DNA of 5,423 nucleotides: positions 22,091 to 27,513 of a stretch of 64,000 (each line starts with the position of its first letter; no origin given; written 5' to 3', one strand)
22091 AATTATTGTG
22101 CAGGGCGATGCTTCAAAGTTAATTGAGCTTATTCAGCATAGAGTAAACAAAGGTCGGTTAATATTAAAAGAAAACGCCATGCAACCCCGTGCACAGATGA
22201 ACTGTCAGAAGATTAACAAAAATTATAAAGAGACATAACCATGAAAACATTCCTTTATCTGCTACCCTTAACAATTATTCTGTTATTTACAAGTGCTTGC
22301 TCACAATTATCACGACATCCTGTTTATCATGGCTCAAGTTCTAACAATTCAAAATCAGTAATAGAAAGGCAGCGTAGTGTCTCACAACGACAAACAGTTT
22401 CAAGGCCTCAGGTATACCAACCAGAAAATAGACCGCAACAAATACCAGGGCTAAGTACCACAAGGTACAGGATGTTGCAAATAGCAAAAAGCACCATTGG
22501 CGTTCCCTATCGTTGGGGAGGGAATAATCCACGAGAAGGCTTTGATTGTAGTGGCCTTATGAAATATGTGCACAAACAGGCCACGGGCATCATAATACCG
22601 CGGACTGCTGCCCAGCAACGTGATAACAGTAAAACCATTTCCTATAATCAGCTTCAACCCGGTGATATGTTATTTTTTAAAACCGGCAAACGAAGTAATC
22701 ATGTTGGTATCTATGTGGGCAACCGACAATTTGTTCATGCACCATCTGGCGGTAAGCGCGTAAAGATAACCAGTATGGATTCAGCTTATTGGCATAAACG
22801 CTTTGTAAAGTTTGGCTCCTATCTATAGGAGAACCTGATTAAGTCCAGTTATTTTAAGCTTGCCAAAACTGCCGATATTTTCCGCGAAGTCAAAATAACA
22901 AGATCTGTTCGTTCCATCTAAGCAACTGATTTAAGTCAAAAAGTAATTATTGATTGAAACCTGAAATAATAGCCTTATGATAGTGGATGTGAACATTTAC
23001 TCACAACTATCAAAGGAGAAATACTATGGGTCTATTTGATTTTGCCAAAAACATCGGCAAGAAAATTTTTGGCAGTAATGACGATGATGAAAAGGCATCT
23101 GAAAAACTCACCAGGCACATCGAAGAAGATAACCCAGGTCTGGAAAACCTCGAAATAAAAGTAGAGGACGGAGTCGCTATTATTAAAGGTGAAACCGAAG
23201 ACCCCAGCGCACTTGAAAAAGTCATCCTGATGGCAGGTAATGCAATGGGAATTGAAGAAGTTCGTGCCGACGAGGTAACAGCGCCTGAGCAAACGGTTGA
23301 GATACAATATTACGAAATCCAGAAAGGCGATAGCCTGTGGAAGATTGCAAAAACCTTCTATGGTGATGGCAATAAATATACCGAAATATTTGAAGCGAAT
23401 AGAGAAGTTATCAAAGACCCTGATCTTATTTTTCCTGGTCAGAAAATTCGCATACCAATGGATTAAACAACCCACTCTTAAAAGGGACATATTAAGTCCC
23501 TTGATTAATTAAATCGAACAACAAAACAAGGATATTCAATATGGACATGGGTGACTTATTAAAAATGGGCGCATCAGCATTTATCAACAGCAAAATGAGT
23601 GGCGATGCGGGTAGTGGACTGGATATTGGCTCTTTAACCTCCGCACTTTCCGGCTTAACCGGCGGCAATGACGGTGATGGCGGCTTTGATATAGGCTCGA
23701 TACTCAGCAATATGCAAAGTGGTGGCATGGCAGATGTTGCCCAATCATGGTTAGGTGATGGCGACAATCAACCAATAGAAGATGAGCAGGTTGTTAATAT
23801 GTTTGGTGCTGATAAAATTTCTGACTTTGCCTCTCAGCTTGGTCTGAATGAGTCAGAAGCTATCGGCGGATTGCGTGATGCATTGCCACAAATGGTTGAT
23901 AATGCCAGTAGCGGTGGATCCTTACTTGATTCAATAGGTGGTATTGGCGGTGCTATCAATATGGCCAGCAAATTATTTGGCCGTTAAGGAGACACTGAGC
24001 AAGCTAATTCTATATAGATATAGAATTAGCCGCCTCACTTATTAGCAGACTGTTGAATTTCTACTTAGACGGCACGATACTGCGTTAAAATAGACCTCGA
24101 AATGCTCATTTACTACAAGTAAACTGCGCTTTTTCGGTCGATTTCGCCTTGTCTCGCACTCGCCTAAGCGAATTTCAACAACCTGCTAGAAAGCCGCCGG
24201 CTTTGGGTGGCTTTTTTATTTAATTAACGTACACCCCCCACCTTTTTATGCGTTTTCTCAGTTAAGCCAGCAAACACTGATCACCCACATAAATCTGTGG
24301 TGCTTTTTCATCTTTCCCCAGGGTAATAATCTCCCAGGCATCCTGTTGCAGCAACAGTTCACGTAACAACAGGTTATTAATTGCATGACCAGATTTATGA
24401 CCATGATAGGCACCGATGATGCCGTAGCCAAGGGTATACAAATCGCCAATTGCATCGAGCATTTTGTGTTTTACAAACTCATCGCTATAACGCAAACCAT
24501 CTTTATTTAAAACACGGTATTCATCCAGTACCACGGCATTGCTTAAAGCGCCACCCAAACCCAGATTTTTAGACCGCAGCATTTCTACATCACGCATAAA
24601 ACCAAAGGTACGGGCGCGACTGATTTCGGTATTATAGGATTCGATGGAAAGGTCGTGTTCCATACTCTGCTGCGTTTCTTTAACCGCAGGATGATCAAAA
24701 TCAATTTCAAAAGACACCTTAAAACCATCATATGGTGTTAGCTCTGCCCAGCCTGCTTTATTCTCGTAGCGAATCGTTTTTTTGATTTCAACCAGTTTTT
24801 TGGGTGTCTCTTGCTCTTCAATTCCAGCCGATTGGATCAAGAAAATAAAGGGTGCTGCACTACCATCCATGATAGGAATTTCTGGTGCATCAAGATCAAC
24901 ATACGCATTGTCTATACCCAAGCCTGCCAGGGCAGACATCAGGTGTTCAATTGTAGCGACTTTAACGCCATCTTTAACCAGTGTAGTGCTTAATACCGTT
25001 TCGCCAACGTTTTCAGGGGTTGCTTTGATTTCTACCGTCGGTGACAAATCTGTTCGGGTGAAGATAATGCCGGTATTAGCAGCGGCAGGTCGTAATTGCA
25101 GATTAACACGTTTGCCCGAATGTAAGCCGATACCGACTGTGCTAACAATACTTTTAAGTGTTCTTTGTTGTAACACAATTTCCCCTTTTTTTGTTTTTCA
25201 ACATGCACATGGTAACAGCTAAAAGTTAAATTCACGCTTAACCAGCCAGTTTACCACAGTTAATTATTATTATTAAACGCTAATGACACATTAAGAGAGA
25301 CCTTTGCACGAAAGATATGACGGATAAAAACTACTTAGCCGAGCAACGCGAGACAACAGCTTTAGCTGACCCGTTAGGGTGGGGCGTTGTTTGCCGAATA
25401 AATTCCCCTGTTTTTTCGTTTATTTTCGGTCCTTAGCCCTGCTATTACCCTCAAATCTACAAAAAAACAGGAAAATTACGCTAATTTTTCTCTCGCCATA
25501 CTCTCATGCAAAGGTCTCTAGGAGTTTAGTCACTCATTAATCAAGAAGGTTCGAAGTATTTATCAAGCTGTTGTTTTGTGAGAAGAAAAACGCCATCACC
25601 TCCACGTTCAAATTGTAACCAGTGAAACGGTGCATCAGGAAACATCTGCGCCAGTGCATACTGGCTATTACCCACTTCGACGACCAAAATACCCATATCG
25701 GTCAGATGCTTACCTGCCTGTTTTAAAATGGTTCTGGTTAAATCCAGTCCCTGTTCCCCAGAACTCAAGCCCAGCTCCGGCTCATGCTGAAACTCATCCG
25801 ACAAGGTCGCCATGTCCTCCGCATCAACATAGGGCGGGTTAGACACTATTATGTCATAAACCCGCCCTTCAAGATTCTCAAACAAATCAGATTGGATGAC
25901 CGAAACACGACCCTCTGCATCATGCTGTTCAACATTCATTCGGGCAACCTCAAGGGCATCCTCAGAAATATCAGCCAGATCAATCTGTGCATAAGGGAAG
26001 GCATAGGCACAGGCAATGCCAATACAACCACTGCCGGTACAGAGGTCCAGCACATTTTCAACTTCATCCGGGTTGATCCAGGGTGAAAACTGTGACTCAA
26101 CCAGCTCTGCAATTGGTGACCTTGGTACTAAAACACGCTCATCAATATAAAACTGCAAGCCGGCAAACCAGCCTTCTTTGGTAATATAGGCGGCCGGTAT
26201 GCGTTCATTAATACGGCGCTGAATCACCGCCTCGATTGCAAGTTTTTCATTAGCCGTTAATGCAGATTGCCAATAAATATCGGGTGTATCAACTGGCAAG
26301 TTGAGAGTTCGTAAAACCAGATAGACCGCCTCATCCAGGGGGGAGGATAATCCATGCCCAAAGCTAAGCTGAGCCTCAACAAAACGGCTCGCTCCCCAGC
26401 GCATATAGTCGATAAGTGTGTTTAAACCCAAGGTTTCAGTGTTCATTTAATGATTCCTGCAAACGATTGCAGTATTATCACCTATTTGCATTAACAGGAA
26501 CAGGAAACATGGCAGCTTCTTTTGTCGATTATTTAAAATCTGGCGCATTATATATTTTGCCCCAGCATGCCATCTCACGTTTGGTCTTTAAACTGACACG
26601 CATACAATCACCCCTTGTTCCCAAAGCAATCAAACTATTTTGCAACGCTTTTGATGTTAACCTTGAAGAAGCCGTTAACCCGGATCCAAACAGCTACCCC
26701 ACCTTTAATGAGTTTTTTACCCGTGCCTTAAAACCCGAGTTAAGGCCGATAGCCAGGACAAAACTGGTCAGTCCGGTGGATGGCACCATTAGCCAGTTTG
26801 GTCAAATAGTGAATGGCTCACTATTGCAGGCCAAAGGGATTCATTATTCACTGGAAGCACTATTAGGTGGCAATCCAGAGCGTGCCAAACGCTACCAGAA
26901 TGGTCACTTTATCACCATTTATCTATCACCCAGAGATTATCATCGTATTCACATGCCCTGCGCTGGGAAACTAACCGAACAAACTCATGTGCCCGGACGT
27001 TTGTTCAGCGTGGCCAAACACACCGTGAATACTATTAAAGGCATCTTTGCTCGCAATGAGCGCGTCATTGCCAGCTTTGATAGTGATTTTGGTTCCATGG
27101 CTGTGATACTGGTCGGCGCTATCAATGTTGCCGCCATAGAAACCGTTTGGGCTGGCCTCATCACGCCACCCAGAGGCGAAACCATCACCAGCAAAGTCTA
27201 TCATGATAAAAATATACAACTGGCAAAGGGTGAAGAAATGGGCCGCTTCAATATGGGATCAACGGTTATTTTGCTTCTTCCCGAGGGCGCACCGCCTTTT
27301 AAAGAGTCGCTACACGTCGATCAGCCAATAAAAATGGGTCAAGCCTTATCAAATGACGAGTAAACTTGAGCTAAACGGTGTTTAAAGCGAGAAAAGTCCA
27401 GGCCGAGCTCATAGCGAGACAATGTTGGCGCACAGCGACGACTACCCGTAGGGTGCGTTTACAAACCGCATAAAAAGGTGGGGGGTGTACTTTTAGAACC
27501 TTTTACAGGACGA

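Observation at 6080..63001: Dense family of ~35-bp C6-7-core repeats: 16 motif copies at 14 loci in 64 kb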

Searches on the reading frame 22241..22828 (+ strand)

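Call 57: search_protein_families(library=pfam, max_evalue=0.00001, proteins=[window:22241-22828:+])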
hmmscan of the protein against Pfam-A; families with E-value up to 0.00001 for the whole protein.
window:22241-22828:+ (195 aa): 1 family
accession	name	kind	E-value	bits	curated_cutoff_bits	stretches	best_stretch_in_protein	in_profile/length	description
PF00877.26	NLPC_P60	-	3.4e-35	120.6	23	1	87-191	1-103/105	NlpC/P60 family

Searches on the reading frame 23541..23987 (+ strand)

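Call 58: search_protein_families(library=pfam, max_evalue=0.00001, proteins=[window:23541-23987:+])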
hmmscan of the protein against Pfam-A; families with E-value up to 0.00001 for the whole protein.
window:23541-23987:+ (148 aa): 1 family
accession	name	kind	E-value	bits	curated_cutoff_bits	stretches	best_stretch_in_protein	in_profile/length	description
PF20159.5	YidB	-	1.5e-14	54.8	24.3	1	3-127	24-128/132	YidB-like protein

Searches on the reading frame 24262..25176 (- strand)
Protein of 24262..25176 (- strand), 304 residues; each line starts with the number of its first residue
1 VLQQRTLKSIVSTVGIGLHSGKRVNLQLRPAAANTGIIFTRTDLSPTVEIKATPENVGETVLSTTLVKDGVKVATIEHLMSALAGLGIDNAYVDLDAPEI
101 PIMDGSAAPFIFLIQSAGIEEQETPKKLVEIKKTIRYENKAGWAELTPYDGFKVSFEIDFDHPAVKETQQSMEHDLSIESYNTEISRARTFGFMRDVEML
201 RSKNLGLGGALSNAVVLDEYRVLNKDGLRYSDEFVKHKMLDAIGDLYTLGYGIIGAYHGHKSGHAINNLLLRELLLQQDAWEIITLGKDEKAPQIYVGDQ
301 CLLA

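Call 58: search_protein_families(library=pfam, max_evalue=0.00001, proteins=[window:24262-25176:-])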
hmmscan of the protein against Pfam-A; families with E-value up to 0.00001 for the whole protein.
window:24262-25176:- (304 aa): 1 family
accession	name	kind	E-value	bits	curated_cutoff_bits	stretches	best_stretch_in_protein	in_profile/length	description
PF03331.19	LpxC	-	3.8e-108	361.5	27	1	4-275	1-267/268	UDP-3-O-acyl N-acetylglycosamine deacetylase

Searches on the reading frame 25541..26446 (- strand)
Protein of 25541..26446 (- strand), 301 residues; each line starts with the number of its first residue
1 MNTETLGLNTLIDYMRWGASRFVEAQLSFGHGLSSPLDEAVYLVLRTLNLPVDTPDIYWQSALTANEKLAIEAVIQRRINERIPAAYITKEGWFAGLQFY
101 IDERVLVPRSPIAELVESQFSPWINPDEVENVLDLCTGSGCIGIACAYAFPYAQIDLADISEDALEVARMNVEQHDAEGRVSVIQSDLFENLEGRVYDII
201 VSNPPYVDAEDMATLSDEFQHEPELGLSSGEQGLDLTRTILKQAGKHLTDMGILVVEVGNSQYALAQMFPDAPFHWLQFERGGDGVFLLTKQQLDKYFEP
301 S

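Call 58: search_protein_families(library=pfam, max_evalue=0.00001, proteins=[window:25541-26446:-])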
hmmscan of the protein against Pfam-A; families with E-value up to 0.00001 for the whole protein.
window:25541-26446:- (301 aa): 5 families
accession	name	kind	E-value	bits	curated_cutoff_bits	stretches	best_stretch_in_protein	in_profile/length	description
PF05175.20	MTS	-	7e-20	71.8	23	1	128-212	31-114/170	Methyltransferase small domain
PF13847.12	Methyltransf_31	-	1.3e-10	41.5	27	1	130-276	5-129/145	Methyltransferase domain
PF13649.12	Methyltransf_25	-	5.8e-09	37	27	1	132-218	1-88/97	Methyltransferase domain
PF06325.19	PrmA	-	1.7e-06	28.2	22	1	129-203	162-233/296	Ribosomal protein L11 methyltransferase (PrmA)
PF03602.21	Cons_hypoth95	-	1.7e-06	28.2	24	1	120-213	33-130/182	Conserved hypothetical protein 95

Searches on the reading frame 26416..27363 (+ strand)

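Call 58: search_protein_families(library=pfam, max_evalue=0.00001, proteins=[window:26416-27363:+])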
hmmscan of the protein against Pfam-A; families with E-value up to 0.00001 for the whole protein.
window:26416-27363:+ (315 aa): 1 family
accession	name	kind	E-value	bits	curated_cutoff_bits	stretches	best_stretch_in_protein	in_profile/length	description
PF02666.20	PS_Dcarbxylase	-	3.2e-64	216.7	22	1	97-311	1-196/198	Phosphatidylserine decarboxylase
